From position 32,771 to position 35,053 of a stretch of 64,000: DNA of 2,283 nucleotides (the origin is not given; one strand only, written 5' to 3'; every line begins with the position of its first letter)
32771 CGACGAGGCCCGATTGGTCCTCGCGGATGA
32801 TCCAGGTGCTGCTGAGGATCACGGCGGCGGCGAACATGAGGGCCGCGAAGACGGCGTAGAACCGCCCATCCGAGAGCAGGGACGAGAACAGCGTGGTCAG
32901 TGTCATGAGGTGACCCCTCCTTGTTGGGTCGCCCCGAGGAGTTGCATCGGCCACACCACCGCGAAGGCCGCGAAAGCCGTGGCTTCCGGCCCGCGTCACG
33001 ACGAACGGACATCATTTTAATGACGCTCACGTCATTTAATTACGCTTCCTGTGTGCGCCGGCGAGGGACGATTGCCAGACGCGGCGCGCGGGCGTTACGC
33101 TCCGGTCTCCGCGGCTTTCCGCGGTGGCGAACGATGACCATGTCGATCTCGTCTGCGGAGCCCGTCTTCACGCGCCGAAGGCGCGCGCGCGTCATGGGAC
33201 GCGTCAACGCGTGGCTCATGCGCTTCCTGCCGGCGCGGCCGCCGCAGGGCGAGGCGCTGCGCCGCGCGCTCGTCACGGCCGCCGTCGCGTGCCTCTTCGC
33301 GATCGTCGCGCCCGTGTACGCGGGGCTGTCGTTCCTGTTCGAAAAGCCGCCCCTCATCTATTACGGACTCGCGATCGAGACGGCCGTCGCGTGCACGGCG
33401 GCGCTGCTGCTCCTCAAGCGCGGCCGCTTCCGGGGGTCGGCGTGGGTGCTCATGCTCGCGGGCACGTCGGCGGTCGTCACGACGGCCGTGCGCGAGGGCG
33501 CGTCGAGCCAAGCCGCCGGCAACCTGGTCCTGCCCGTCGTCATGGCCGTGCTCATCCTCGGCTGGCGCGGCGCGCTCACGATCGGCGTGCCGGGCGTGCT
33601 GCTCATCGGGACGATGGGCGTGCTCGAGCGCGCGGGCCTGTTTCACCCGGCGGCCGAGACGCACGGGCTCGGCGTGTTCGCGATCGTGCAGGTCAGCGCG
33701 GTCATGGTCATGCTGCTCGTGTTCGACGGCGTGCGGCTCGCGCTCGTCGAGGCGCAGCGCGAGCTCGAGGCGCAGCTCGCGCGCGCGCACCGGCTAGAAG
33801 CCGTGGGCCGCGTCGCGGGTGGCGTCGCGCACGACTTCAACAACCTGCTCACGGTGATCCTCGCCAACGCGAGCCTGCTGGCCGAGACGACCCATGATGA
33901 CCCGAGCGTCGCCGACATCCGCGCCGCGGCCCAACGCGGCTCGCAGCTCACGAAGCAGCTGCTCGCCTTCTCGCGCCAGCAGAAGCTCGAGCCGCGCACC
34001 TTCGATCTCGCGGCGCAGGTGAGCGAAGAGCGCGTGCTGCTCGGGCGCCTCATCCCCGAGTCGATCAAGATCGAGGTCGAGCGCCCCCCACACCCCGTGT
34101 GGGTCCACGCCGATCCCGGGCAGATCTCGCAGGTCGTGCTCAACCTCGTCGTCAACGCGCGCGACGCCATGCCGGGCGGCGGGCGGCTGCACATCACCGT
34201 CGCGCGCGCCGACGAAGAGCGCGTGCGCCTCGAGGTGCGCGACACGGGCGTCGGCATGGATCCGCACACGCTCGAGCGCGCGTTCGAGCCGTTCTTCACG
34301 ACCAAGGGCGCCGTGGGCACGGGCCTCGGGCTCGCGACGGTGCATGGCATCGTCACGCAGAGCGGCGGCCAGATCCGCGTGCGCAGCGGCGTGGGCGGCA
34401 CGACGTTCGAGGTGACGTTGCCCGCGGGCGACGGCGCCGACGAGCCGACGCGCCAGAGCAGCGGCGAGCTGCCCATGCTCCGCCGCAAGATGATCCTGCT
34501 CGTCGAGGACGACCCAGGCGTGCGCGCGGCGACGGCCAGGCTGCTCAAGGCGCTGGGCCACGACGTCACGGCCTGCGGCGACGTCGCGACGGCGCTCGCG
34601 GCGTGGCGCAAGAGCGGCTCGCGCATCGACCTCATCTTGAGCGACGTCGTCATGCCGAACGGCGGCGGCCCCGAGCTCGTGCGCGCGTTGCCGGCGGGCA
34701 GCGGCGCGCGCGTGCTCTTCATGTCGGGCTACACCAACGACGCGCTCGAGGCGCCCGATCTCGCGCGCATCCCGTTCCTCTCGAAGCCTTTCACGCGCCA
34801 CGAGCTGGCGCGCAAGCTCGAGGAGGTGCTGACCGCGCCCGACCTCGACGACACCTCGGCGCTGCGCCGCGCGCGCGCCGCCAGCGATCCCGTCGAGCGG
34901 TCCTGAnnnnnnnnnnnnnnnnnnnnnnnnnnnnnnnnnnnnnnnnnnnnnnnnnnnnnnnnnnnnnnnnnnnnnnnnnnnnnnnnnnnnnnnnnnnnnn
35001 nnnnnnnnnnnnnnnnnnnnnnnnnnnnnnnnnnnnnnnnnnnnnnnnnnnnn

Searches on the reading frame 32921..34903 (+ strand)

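Call 85: search_protein_families(library=pfam, proteins=[window:32921-34903:+], max_evalue=0.0001)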
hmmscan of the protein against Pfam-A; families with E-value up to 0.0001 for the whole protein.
window:32921-34903:+ (661 aa): 3 families
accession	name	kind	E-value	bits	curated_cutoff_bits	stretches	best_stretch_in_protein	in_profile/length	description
PF02518.31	HATPase_c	-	3.6e-25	89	26.4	1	398-502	2-109/111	Histidine kinase-, DNA gyrase B-, and HSP90-like ATPase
PF00072.30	Response_reg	-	2.2e-15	57.2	30.2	1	525-633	1-110/111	Response regulator receiver domain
PF00512.31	HisKA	-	3.7e-08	33.7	26.9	1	296-354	3-64/66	His Kinase A (phospho-acceptor) domain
